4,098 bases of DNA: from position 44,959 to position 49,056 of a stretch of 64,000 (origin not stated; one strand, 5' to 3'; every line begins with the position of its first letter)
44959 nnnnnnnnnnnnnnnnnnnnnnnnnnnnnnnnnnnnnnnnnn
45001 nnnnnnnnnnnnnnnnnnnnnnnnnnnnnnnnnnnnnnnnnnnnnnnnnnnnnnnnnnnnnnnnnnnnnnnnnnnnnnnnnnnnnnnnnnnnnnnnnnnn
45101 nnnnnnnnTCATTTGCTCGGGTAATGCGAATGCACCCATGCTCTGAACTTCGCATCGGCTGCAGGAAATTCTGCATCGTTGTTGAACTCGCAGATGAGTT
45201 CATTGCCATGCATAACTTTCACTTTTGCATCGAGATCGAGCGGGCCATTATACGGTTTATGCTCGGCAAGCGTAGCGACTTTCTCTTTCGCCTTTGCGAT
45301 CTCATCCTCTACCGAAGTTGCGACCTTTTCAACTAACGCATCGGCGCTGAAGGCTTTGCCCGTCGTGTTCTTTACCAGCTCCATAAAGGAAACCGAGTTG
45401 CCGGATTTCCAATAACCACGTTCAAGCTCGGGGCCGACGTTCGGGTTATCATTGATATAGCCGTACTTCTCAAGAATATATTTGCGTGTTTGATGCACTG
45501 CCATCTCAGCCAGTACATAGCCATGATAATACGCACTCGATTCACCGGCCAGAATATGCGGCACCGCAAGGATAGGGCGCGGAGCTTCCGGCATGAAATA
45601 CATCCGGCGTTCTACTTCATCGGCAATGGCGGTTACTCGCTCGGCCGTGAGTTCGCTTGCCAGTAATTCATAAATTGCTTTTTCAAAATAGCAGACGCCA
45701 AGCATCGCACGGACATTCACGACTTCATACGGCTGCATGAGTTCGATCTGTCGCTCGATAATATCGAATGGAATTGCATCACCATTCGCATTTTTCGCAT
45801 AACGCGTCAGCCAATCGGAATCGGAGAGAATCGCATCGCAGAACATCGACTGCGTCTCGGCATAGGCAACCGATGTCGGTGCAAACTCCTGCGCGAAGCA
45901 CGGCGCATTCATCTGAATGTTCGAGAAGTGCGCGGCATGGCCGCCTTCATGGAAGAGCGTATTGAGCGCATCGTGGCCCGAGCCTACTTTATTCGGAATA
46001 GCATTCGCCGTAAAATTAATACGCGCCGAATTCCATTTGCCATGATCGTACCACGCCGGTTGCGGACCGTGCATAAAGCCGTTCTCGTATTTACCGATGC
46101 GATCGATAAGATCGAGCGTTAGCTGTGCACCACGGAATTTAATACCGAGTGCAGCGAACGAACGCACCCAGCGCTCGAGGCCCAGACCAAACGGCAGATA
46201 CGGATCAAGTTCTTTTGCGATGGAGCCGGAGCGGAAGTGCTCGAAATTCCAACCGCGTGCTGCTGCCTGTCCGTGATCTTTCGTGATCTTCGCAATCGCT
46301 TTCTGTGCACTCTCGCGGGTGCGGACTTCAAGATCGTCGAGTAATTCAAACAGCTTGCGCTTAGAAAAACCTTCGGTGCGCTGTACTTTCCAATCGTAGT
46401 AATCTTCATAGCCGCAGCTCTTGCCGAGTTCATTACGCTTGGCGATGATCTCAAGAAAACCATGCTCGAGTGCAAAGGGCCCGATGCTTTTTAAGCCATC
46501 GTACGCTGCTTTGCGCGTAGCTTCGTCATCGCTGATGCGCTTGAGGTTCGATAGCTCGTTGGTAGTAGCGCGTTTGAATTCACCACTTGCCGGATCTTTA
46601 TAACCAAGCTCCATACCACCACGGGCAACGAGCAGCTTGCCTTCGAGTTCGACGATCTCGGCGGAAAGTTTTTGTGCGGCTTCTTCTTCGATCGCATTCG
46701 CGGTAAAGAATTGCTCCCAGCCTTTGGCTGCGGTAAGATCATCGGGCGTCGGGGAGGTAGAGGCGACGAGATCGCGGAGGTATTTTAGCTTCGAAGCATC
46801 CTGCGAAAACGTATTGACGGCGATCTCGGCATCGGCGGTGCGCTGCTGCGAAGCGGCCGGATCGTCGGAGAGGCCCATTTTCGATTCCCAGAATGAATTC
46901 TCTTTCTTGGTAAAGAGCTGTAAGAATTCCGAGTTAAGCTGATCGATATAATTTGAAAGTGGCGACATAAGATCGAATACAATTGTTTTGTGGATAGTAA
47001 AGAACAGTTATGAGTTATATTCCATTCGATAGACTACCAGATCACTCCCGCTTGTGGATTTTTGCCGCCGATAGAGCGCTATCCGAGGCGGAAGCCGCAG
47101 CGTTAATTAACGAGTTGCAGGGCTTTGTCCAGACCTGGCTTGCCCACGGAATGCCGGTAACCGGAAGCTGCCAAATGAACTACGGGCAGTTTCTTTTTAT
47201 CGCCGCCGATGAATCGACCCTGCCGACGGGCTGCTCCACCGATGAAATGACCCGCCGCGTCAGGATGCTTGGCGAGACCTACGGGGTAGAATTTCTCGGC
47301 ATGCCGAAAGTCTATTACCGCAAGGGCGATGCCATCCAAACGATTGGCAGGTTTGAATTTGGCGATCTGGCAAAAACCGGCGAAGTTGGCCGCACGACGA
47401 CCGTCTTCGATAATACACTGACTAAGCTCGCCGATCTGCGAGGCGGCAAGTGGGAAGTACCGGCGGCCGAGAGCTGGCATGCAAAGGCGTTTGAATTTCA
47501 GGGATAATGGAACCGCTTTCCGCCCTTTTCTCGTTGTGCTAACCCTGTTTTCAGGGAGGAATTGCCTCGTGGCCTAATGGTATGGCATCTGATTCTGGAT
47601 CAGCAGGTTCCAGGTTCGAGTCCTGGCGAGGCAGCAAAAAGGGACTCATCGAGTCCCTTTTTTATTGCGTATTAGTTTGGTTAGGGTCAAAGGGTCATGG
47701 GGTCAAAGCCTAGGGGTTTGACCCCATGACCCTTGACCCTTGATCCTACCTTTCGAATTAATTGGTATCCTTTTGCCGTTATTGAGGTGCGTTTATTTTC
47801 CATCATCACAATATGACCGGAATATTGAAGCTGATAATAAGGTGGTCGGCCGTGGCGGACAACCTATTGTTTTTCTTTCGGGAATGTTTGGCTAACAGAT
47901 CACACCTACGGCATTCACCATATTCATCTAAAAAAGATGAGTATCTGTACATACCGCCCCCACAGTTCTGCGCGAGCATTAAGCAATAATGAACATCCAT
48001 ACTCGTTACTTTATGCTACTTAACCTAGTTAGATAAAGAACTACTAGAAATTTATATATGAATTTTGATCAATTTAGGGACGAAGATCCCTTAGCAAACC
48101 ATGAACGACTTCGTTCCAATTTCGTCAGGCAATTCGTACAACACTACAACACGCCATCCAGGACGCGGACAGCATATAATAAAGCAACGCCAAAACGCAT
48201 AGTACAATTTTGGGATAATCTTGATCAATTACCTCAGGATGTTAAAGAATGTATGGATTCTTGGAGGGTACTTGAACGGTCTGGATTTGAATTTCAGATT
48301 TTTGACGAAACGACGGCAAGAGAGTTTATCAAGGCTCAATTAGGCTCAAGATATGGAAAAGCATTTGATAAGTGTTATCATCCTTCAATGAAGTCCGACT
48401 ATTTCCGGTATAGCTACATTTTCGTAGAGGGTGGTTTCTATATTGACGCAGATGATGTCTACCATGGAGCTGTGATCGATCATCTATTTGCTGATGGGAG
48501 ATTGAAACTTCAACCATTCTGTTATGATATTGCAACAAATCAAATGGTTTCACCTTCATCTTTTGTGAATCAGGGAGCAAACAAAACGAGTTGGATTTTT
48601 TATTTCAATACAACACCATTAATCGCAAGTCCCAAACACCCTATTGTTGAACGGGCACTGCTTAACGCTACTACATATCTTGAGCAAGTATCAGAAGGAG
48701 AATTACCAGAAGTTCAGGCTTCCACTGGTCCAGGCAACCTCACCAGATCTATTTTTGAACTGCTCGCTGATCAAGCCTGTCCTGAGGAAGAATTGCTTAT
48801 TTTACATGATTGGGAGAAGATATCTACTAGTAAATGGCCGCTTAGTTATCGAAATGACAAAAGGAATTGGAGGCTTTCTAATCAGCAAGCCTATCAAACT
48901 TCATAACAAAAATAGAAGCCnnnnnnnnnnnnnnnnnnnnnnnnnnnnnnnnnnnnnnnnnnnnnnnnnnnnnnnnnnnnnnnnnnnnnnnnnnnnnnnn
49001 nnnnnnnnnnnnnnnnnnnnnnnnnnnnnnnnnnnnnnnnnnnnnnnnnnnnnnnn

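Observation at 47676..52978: Two ~65-bp direct repeats, each containing a GGGTCA-based palindrome, exactly bracket the three-gene glycan cassette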

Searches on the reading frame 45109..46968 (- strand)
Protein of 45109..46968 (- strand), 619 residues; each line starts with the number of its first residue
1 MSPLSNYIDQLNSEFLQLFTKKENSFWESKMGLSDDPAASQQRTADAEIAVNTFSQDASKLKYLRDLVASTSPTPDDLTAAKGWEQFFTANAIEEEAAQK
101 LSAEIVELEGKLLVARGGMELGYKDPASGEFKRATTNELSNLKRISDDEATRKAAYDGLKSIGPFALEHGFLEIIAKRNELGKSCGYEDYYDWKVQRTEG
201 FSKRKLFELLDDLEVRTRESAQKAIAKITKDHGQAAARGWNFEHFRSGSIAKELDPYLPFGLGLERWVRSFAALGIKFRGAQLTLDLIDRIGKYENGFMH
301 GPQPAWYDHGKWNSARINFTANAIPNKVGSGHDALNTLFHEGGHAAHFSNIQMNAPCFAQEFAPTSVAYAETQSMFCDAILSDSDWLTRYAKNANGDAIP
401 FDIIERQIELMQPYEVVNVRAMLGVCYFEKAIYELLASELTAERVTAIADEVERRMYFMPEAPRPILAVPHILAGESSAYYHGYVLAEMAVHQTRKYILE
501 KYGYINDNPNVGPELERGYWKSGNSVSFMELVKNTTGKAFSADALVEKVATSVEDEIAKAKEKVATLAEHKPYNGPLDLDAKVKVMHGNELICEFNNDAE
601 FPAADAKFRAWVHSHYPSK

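Call 9: search_protein_families(library=pfam, proteins=[window:45109-46968:-])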
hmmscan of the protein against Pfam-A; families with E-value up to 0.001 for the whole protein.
window:45109-46968:- (619 aa): 1 family
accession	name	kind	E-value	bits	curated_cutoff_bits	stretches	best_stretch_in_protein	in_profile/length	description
PF01432.26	Peptidase_M3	-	3.8e-22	79.7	27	1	146-549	5-455/457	Peptidase family M3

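Call 15: find_homologous_proteins(query=window:45109-46968:-, max_evalue=1e-50)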
Query window:45109-46968:- (619 aa): 2843 proteins with E <= 1e-50 among 8000 candidates; the best 120 are listed.
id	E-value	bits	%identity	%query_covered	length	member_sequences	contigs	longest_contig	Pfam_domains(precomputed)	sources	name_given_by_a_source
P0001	0.0e+0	1420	100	100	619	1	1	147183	PF01432.27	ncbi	-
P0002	0.0e+0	1041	72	100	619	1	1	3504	PF01432.27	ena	-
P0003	0.0e+0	1035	70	100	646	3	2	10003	PF01432.27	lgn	-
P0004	0.0e+0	1033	71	100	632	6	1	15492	PF01432.27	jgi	jgi:hypothetical protein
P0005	0.0e+0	1021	70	100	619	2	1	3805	PF01432.27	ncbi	-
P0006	0.0e+0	1017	71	100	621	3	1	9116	PF01432.27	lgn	-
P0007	3.8e-259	879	62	99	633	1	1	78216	PF01432.27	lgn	-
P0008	9.5e-259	878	61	100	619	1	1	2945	PF01432.27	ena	-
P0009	1.0e-257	875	62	100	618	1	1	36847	PF01432.27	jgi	jgi:oligoendopeptidase F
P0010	3.3e-255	866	61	100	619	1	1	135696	PF01432.27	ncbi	-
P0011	6.5e-253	859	61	100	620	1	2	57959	PF01432.27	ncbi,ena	-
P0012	1.1e-252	858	60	100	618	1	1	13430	PF01432.27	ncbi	ncbi:MAG: M3 family metallopeptidase [Ignavibacteriota bacterium]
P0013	1.8e-252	857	61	100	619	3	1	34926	PF01432.27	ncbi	-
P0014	4.0e-252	856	62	100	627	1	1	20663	PF01432.27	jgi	jgi:oligoendopeptidase F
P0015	4.5e-252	856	61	100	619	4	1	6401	PF01432.27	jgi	jgi:hypothetical protein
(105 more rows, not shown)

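Call 16: find_encoding_contigs(protein=P0001, flank=10000, max_places=5)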
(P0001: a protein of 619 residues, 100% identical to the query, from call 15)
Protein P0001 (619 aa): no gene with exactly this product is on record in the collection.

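Call 17: list_cluster_members(proteins=[P0001, P0005, P0010, P0013])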
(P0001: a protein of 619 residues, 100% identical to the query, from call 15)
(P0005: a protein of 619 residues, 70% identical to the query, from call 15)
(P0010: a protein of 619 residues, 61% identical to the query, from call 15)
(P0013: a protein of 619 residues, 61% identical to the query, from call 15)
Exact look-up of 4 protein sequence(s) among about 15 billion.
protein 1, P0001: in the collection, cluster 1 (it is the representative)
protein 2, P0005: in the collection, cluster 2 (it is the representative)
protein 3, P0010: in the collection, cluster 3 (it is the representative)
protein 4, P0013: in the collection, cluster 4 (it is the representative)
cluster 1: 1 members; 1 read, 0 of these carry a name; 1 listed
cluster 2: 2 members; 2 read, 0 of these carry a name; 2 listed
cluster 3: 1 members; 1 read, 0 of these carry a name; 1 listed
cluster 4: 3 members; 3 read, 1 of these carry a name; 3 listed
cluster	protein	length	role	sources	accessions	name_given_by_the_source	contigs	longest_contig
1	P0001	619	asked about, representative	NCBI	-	-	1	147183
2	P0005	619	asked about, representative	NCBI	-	-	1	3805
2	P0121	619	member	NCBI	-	-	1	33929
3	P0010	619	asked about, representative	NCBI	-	-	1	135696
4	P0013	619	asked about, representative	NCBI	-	-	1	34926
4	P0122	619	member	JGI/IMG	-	oligoendopeptidase F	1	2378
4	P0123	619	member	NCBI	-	-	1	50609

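Call 18: find_encoding_contigs(protein=P0004, flank=10000, max_places=3)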
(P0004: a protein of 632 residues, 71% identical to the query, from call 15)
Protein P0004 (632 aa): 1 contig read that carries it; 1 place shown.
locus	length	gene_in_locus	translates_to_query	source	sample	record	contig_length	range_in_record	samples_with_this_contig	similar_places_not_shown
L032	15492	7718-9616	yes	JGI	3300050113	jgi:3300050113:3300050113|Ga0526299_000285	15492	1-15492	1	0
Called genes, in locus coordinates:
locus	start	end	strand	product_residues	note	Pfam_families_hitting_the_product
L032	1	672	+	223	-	?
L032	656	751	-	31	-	-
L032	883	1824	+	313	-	-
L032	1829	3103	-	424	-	PF22458:RsmF-B_ferredox, PF01189:Methyltr_RsmB-F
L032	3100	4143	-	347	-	PF00814:TsaD, PF22521:HypF_C_2 (weak)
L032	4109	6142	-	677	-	PF01541:GIY-YIG, PF27096:UvrC_M, PF02151:UVR (weak), PF22920:UvrC_RNaseH, PF08459:UvrC_RNaseH_dom, PF12826:HHH_2 (weak), PF14520:HHH_5 (weak)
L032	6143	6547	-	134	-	PF00903:Glyoxalase, PF13468:Glyoxalase_3, PF13669:Glyoxalase_4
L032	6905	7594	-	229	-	-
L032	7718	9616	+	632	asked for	PF01432:Peptidase_M3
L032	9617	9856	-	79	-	-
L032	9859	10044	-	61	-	PF10604:Polyketide_cyc2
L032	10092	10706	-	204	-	PF18899:DUF5655, PF08818:DUF1801, PF13376:OmdA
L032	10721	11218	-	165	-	-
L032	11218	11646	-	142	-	PF13581:HATPase_c_2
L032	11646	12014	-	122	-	PF01740:STAS, PF13466:STAS_2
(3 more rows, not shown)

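Call 19: find_encoding_contigs(protein=P0121, flank=10000, max_places=3)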
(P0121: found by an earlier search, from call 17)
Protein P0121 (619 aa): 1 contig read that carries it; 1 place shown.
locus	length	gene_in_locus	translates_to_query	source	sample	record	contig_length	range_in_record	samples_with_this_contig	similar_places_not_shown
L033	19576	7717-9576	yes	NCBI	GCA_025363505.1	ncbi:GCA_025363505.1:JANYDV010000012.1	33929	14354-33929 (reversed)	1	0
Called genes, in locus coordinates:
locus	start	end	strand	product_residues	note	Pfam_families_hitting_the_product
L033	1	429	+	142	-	?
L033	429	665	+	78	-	-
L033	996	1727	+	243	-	PF03976:PPK2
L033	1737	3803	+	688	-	PF00122:E1-E2_ATPase, PF00702:Hydrolase, PF08282:Hydrolase_3 (faint)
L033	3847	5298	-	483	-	PF00394:Cu-oxidase (faint), PF07732:Cu-oxidase_3, PF07731:Cu-oxidase_2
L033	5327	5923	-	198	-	PF18962:Por_Secre_tail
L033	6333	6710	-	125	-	-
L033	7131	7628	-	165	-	-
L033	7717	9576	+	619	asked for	PF01432:Peptidase_M3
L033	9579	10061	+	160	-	PF12867:DinB_2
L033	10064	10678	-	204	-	PF18899:DUF5655, PF08818:DUF1801, PF13376:OmdA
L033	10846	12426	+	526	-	PF00072:Response_reg, PF08665:PglZ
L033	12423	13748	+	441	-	PF13026:DUF3887, PF01738:DLH (faint), PF12146:Hydrolase_4, PF12697:Abhydrolase_6 (weak), PF20408:Abhydrolase_11 (faint), PF00326:Peptidase_S9 (faint)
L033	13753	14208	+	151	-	PF02367:TsaE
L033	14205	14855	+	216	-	PF00814:TsaD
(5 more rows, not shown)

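Call 63: find_encoding_contigs(protein=P0003, flank=10000, max_places=3)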
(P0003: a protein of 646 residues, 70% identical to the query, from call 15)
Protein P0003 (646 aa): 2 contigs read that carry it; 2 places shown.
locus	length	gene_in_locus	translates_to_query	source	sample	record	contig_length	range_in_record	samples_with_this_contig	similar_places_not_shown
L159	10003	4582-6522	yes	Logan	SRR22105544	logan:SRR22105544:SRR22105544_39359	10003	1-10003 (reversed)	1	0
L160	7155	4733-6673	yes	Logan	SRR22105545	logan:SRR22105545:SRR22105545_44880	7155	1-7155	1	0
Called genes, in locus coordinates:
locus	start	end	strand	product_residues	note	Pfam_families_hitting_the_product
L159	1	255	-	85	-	?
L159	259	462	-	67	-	-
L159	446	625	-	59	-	-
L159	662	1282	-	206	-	-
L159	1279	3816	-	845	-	PF00690:Cation_ATPase_N, PF00122:E1-E2_ATPase, PF00702:Hydrolase, PF13246:Cation_ATPase, PF08282:Hydrolase_3 (faint), PF00689:Cation_ATPase_C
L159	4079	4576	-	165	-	-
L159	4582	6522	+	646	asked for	PF01432:Peptidase_M3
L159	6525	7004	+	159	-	PF12867:DinB_2 (weak)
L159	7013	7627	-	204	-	PF18899:DUF5655, PF08818:DUF1801, PF13376:OmdA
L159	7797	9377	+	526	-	PF00072:Response_reg, PF08665:PglZ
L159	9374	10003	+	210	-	?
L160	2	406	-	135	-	?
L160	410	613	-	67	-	-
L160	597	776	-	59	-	-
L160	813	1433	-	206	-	-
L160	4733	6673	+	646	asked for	PF01432:Peptidase_M3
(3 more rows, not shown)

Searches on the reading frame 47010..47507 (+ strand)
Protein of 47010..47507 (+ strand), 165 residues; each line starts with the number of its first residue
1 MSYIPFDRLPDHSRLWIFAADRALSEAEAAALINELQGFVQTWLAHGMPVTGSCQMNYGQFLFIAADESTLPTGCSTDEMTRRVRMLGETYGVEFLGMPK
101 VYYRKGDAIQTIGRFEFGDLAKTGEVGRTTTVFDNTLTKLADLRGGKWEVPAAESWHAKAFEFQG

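Call 9: search_protein_families(library=pfam, proteins=[window:47010-47507:+])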
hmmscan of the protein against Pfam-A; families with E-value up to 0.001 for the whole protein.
window:47010-47507:+ (165 aa): 0 families

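Call 14: find_encoding_contigs(protein=window:47010-47507:+, flank=10000, max_places=10)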
Protein window:47010-47507:+ (165 aa): no gene with exactly this product is on record in the collection.

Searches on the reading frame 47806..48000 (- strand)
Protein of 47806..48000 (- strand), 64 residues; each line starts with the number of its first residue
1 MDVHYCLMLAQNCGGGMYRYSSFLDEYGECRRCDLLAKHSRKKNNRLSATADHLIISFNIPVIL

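Call 93: search_protein_families(library=pfam, proteins=[window:47806-48000:-])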
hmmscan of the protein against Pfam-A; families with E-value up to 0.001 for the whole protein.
window:47806-48000:- (64 aa): 0 families

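Call 111: search_protein_representatives(protein=window:47806-48000:-)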
Query: 64 residues. Proteins with E-value up to 0.001 (for the whole library): 1; up to 1e-10: 0; up to 1e-30: 0. The best 1 are listed.
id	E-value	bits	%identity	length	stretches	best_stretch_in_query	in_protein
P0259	4.0e-07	46.2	37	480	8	17-35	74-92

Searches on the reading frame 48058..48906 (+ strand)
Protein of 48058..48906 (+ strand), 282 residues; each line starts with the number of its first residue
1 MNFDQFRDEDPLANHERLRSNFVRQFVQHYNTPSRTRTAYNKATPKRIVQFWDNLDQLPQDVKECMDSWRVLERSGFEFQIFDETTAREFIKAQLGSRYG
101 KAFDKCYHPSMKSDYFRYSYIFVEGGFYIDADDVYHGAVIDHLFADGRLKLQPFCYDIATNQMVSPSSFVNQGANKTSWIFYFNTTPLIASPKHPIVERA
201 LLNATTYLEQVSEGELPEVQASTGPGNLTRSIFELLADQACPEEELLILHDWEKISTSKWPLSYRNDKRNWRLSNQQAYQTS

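Call 9: search_protein_families(library=pfam, proteins=[window:48058-48906:+])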
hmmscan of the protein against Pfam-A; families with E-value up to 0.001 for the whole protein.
window:48058-48906:+ (282 aa): 2 families
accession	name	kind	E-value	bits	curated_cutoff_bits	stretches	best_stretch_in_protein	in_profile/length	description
PF04488.21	Gly_transf_sug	-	6.1e-07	30.5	23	1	59-135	1-79/93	Glycosyltransferase sugar-binding region containing DXD motif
PF05704.18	Caps_synth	-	4.7e-06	26.6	24.5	1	21-132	23-133/278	Capsular polysaccharide synthesis protein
